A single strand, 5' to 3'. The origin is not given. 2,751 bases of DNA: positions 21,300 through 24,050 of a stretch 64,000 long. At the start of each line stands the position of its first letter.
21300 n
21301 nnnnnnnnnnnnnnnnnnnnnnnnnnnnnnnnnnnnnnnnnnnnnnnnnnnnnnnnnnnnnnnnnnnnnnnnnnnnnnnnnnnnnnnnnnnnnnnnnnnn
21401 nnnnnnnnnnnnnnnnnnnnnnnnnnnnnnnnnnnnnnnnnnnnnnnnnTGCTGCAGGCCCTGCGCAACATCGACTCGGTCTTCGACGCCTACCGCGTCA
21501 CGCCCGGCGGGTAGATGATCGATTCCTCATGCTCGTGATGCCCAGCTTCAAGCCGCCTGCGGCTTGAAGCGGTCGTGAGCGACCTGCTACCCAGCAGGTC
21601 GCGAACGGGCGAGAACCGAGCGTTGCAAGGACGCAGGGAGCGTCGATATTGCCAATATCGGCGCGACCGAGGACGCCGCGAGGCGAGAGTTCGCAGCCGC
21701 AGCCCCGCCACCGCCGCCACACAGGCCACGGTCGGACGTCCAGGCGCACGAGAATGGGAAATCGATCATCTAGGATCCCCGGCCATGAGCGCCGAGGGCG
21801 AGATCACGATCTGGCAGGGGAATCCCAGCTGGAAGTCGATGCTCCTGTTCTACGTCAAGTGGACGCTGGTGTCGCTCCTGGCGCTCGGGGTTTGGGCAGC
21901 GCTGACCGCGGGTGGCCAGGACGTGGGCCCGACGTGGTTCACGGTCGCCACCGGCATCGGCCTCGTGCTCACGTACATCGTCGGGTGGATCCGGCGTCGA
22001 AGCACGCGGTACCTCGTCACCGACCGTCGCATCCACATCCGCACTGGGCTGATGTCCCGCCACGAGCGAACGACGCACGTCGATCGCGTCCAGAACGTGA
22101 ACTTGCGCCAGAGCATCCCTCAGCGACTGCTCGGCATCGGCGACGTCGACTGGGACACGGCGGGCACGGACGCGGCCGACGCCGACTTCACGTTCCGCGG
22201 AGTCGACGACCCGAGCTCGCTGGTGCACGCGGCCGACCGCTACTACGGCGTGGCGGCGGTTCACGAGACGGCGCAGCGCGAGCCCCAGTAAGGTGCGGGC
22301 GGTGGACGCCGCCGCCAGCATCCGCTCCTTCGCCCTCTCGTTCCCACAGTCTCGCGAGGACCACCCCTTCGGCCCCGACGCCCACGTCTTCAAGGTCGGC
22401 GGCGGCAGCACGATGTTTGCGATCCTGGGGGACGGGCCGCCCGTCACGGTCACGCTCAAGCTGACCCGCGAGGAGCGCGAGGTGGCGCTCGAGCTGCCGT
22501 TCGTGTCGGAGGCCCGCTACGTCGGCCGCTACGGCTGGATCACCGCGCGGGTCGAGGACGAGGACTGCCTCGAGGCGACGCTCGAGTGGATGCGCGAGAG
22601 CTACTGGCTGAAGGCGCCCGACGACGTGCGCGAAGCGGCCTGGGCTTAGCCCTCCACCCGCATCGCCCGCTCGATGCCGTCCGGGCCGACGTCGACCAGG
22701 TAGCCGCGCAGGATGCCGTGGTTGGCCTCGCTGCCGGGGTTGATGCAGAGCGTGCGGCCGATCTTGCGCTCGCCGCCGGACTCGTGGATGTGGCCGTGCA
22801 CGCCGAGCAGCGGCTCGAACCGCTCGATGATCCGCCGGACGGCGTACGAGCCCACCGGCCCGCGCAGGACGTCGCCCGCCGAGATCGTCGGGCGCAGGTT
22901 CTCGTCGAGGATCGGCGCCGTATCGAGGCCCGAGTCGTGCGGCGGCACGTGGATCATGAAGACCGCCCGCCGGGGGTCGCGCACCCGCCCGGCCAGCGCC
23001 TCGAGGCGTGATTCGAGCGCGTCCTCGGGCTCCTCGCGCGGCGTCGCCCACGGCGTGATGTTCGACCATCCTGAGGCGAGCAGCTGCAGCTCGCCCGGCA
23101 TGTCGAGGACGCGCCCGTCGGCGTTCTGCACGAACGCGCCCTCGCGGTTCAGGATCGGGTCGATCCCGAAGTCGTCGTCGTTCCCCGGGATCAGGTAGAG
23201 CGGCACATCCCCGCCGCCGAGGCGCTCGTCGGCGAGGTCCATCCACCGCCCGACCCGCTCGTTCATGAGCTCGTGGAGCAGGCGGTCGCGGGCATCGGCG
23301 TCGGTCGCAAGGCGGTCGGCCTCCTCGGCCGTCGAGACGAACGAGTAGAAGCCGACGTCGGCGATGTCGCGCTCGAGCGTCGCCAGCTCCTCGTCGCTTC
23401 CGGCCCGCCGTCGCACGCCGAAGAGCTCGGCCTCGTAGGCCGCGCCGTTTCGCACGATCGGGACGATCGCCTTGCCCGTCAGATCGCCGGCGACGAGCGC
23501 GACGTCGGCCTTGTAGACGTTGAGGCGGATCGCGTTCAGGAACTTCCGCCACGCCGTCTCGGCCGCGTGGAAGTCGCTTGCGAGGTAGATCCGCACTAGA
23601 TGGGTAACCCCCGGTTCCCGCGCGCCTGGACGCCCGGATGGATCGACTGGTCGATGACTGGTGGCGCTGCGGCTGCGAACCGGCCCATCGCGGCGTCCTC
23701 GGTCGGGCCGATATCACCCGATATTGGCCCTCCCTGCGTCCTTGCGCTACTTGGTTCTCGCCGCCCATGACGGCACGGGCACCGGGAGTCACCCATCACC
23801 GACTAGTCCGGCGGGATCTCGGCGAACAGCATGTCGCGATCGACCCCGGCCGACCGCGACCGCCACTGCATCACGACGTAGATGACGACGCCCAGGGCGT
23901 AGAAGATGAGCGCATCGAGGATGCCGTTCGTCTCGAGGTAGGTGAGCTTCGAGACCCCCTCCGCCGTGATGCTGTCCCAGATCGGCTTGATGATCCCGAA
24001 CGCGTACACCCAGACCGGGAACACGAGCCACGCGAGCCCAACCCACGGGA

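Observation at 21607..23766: Two homologous ~170-nt leader elements in inverted orientation, each abutting a start codon: candidate unclassified cis-regulatory RNA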

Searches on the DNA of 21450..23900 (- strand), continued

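Call 62: search_with_rna_model(model_id=R1, sources=[L129, L130, L131, L126, L127, L128, L006, L004], max_evalue=1)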
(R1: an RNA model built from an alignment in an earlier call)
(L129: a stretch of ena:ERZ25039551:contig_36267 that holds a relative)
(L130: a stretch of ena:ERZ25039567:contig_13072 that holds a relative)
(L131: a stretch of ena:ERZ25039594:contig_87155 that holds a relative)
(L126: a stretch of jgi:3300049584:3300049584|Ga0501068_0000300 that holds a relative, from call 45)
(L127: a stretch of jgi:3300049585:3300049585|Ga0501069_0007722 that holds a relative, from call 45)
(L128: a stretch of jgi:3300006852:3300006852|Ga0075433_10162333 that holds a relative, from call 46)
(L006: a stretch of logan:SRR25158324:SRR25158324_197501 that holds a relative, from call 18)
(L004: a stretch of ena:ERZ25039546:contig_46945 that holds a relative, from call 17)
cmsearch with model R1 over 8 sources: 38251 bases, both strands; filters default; matches with E-value up to 1: 0.
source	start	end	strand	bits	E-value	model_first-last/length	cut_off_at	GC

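Call 67: search_rna_families(sources=[L106, L026, L054, L014, L007, L009, L010, L025, L093, L045, L064, L023, L050, L088, L018], threshold=gathering)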
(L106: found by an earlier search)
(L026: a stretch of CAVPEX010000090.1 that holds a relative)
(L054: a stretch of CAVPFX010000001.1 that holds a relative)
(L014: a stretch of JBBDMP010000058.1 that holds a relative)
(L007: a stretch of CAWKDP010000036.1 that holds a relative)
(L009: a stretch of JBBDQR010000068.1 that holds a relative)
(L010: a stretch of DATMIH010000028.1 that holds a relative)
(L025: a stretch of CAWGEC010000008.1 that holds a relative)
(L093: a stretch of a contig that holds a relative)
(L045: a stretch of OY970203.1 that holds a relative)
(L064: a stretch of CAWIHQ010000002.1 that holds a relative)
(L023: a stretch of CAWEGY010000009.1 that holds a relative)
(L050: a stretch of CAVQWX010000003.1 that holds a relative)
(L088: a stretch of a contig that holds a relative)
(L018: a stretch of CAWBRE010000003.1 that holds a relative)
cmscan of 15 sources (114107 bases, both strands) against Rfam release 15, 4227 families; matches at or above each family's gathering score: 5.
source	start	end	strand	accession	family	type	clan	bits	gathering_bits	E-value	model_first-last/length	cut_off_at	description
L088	2480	2552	+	RF00005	tRNA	Gene; tRNA;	CL00001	68.9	29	1.1e-12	1-71/71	no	tRNA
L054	5195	5267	+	RF00005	tRNA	Gene; tRNA;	CL00001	67.7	29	2.4e-12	1-71/71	no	tRNA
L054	6864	6936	+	RF00005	tRNA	Gene; tRNA;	CL00001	66.9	29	4.1e-12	1-71/71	no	tRNA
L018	6623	6709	+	RF00005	tRNA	Gene; tRNA;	CL00001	58.3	29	9.1e-10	1-71/71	no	tRNA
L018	6418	6507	-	RF00005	tRNA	Gene; tRNA;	CL00001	56.2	29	3.5e-09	1-71/71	no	tRNA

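Call 70: search_dna_similar(query=window:21514-21770:+, collection=plasmids, mode=distant, max_rows=8)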
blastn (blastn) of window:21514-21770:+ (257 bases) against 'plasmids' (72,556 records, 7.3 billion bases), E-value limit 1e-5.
No match.

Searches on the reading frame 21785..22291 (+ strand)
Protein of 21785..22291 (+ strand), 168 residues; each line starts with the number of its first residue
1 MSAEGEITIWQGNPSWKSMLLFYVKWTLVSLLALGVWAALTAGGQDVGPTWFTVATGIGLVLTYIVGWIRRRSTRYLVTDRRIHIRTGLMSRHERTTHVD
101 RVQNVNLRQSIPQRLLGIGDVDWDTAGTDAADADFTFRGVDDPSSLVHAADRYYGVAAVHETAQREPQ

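Call 11: find_encoding_contigs(protein=window:21785-22291:+, flank=3000, max_places=10)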
Protein window:21785-22291:+ (168 aa): 1 contig read that carries it; 1 place shown.
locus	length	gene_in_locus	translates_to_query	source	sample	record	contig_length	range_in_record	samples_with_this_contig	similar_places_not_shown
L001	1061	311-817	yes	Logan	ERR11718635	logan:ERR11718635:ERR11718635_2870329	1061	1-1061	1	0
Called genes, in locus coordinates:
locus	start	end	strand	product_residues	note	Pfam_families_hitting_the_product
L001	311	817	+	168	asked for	PF03703:bPH_2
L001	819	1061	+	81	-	?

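Call 15: search_protein_families(library=pfam, proteins=[window:21785-22291:+])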
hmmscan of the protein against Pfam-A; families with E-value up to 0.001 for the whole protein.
window:21785-22291:+ (168 aa): 1 family
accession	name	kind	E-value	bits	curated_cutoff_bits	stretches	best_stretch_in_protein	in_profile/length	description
PF03703.20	bPH_2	-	1.1e-17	64.5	22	1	72-146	2-74/78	Bacterial PH domain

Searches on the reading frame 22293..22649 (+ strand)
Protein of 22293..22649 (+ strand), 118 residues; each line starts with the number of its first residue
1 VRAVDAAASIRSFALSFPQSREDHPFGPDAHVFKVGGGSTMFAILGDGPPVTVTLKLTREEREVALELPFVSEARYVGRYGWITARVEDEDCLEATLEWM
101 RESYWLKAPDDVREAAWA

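Call 15: search_protein_families(library=pfam, proteins=[window:22293-22649:+])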
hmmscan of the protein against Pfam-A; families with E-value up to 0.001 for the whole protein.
window:22293-22649:+ (118 aa): 1 family
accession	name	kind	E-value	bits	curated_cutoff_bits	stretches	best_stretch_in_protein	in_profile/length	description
PF04237.18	YjbR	-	1.1e-11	45.6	30.1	1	15-106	1-88/88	YjbR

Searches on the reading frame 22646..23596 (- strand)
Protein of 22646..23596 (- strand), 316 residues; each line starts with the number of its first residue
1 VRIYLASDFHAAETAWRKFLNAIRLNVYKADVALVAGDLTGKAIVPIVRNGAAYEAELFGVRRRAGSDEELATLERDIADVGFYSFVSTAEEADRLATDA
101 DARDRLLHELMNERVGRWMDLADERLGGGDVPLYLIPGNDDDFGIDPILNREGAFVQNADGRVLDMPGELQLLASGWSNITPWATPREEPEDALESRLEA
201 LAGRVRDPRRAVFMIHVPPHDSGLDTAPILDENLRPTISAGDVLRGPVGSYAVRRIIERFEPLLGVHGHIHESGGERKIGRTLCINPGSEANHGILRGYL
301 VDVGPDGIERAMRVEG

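Call 10: find_encoding_contigs(protein=window:22646-23596:-, flank=3000, max_places=10)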
Protein window:22646-23596:- (316 aa): no gene with exactly this product is on record in the collection.

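Call 14: find_homologous_proteins(query=window:22646-23596:-, max_evalue=1e-20)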
Query window:22646-23596:- (316 aa): 3606 proteins with E <= 1e-20 among 8000 candidates; the best 120 are listed.
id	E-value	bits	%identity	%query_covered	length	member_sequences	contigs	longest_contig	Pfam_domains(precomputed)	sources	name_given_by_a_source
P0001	6.5e-203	691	98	100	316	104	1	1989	PF00149.34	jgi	-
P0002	1.1e-195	667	94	100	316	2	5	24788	PF00149.34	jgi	jgi:Icc-related predicted phosphoesterase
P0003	2.3e-190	650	90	100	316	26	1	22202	PF12850.13,PF00149.34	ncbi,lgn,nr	ncbi:MAG TPA: hypothetical protein VLB81_10340 [Gaiellales bacterium]|nr:hypothetical protein [Gaiel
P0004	1.9e-189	647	89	100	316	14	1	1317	PF12850.13,PF00149.34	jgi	jgi:uncharacterized protein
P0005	4.3e-189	646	91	100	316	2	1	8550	PF12850.13,PF00149.34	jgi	jgi:uncharacterized protein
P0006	4.7e-188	642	90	100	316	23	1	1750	PF12850.13,PF00149.34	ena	-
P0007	6.8e-188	642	90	100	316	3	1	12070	PF12850.13,PF00149.34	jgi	jgi:uncharacterized protein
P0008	9.2e-188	641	90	100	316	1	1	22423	PF12850.13,PF00149.34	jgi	jgi:uncharacterized protein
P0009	3.3e-187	639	89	100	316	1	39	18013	PF12850.13,PF00149.34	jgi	jgi:uncharacterized protein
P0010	4.4e-187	639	89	100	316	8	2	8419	PF12850.13,PF00149.34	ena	-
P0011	6.4e-187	638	89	100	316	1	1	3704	PF00149.34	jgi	jgi:Icc-related predicted phosphoesterase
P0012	1.2e-186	638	89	100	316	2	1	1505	PF00149.34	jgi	-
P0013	2.7e-185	633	87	100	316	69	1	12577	PF12850.13,PF00149.34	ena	-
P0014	2.7e-185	633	89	100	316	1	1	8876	PF12850.13,PF00149.34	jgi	jgi:uncharacterized protein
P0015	1.9e-184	630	88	100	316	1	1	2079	PF12850.13,PF00149.34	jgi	jgi:uncharacterized protein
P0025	1.6e-169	581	81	100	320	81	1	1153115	PF12850.13,PF00149.34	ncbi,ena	-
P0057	3.1e-157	541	75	100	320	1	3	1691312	PF00149.34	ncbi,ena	-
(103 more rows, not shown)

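Call 15: search_protein_families(library=pfam, proteins=[window:22646-23596:-])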
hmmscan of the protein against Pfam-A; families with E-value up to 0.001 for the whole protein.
window:22646-23596:- (316 aa): 2 families
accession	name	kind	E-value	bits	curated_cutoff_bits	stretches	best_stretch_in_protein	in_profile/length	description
PF00149.33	Metallophos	-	2.6e-07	31.7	21.5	1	1-272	1-190/191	Calcineurin-like phosphoesterase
PF12850.12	Metallophos_2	-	4.1e-06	27.3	27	0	264-290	110-135/154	Calcineurin-like phosphoesterase superfamily domain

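Call 16: find_encoding_contigs(protein=P0025, flank=4000, max_places=3)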
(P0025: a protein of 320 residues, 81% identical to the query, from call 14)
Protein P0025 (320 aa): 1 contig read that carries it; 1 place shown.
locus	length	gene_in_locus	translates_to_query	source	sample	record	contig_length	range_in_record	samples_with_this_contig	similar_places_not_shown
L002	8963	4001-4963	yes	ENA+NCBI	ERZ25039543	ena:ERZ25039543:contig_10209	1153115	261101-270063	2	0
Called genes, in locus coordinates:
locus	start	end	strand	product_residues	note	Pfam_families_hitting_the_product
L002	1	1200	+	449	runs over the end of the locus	PF02878:PGM_PMM_I, PF02879:PGM_PMM_II, PF02880:PGM_PMM_III, PF00408:PGM_PMM_IV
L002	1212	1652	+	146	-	PF13279:4HBT_2, PF03061:4HBT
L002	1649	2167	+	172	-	PF13185:GAF_2, PF01590:GAF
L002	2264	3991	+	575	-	PF13520:AA_permease_2, PF00324:AA_permease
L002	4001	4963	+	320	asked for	PF00149:Metallophos (faint), PF12850:Metallophos_2 (faint)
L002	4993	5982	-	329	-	PF04185:Phosphoesterase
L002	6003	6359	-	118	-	PF04237:YjbR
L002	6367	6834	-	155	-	PF03703:bPH_2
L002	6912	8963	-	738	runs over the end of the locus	PF13328:HD_4, PF01966:HD, PF04607:RelA_SpoT, PF02824:TGS, PF19296:RelA_AH, PF28438:RelA_RIS, PF13291:ACT_4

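Call 17: find_encoding_contigs(protein=P0057, flank=4000, max_places=3)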
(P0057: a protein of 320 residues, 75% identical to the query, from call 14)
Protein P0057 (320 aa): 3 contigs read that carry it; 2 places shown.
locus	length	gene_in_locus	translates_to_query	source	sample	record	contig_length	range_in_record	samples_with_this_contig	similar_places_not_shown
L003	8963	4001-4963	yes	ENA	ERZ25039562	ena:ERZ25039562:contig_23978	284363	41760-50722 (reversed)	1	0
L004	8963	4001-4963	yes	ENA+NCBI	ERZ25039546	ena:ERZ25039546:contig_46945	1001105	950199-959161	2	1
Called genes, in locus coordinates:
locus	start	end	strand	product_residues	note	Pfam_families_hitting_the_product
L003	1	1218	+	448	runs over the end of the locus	PF02878:PGM_PMM_I, PF02879:PGM_PMM_II, PF02880:PGM_PMM_III, PF00408:PGM_PMM_IV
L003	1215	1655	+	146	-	PF13279:4HBT_2, PF03061:4HBT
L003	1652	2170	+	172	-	PF13185:GAF_2, PF01590:GAF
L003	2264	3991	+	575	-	PF13520:AA_permease_2, PF00324:AA_permease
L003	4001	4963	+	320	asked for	PF00149:Metallophos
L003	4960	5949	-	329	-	PF04185:Phosphoesterase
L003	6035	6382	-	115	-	PF04237:YjbR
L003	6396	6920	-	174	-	PF03703:bPH_2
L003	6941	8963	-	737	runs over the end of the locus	PF13328:HD_4, PF01966:HD, PF04607:RelA_SpoT, PF02824:TGS, PF19296:RelA_AH, PF28438:RelA_RIS, PF13291:ACT_4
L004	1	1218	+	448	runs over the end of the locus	PF02878:PGM_PMM_I, PF02879:PGM_PMM_II, PF02880:PGM_PMM_III, PF00408:PGM_PMM_IV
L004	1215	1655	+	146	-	PF13279:4HBT_2, PF03061:4HBT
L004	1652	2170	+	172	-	PF13185:GAF_2, PF01590:GAF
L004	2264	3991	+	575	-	PF13520:AA_permease_2, PF00324:AA_permease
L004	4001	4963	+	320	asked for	PF00149:Metallophos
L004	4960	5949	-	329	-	PF04185:Phosphoesterase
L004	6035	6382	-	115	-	PF04237:YjbR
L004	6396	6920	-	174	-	PF03703:bPH_2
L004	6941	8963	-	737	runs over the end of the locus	PF13328:HD_4, PF01966:HD, PF04607:RelA_SpoT, PF02824:TGS, PF19296:RelA_AH, PF28438:RelA_RIS, PF13291:ACT_4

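Call 18: find_encoding_contigs(protein=P0003, flank=4000, max_places=3)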
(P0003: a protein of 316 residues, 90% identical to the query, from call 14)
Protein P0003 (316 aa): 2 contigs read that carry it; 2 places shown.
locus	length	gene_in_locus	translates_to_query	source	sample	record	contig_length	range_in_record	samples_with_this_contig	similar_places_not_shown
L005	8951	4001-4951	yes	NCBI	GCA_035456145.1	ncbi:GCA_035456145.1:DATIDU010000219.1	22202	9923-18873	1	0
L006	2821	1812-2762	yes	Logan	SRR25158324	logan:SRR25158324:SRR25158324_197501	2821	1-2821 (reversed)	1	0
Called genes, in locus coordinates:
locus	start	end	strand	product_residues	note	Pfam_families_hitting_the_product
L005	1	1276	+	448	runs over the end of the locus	PF02878:PGM_PMM_I, PF02879:PGM_PMM_II, PF02880:PGM_PMM_III, PF00408:PGM_PMM_IV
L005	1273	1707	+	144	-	PF13279:4HBT_2, PF03061:4HBT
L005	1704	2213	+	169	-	PF13185:GAF_2, PF01590:GAF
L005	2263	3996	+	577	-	PF00324:AA_permease, PF13520:AA_permease_2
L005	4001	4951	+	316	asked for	PF00149:Metallophos (faint), PF12850:Metallophos_2 (faint)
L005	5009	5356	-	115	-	PF04237:YjbR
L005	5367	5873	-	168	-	PF03703:bPH_2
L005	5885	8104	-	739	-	PF13328:HD_4, PF01966:HD, PF04607:RelA_SpoT, PF02824:TGS, PF19296:RelA_AH, PF28438:RelA_RIS, PF13291:ACT_4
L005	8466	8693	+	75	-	-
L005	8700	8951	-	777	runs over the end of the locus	PF01368:DHH, PF02272:DHHA1, PF17768:RecJ_OB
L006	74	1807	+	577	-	PF00324:AA_permease, PF13520:AA_permease_2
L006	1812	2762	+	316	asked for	PF00149:Metallophos (faint), PF12850:Metallophos_2 (faint)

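Call 45: find_encoding_contigs(protein=P0002, flank=3500, max_places=3)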
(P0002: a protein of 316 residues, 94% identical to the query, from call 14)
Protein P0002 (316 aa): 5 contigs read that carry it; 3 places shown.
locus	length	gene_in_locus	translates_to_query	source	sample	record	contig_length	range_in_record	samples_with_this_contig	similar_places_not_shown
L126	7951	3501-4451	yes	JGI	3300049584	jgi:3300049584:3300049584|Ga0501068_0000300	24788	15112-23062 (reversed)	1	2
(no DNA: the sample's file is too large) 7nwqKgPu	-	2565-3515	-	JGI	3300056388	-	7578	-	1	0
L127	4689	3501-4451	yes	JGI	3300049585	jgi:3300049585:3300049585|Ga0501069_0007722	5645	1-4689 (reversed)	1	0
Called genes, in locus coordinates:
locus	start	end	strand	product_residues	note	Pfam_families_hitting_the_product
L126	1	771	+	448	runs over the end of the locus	PF02878:PGM_PMM_I, PF02879:PGM_PMM_II, PF02880:PGM_PMM_III, PF00408:PGM_PMM_IV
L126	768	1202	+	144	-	PF13279:4HBT_2, PF03061:4HBT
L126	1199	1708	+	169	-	PF13185:GAF_2, PF01590:GAF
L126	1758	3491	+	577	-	PF13520:AA_permease_2, PF00324:AA_permease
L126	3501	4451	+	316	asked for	PF00149:Metallophos (faint)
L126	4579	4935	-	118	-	PF04237:YjbR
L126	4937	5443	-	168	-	PF03703:bPH_2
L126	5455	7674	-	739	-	PF13328:HD_4, PF01966:HD, PF04607:RelA_SpoT, PF02824:TGS, PF19296:RelA_AH, PF28438:RelA_RIS, PF13291:ACT_4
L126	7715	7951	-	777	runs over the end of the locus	PF01368:DHH, PF02272:DHHA1, PF17768:RecJ_OB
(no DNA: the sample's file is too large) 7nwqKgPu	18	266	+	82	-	PF03061:4HBT, PF13279:4HBT_2 (weak)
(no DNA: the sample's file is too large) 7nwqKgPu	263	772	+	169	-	PF13185:GAF_2, PF01590:GAF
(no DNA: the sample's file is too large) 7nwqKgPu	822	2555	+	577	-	PF13520:AA_permease_2, PF00324:AA_permease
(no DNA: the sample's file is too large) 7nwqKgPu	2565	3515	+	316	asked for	PF00149:Metallophos (faint)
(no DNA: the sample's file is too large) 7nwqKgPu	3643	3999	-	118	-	PF04237:YjbR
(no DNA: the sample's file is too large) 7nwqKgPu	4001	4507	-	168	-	PF03703:bPH_2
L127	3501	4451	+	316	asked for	PF00149:Metallophos (faint)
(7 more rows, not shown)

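Call 46: find_encoding_contigs(protein=P0001, flank=3500, max_places=3)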
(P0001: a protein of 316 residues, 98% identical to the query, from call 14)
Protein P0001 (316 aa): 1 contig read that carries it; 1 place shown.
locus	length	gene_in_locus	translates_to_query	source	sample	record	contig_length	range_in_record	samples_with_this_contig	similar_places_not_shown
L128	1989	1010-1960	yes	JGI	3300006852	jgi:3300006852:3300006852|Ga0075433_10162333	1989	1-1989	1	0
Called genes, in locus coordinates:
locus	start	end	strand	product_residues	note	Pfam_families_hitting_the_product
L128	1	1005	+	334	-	?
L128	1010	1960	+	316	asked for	PF00149:Metallophos (faint)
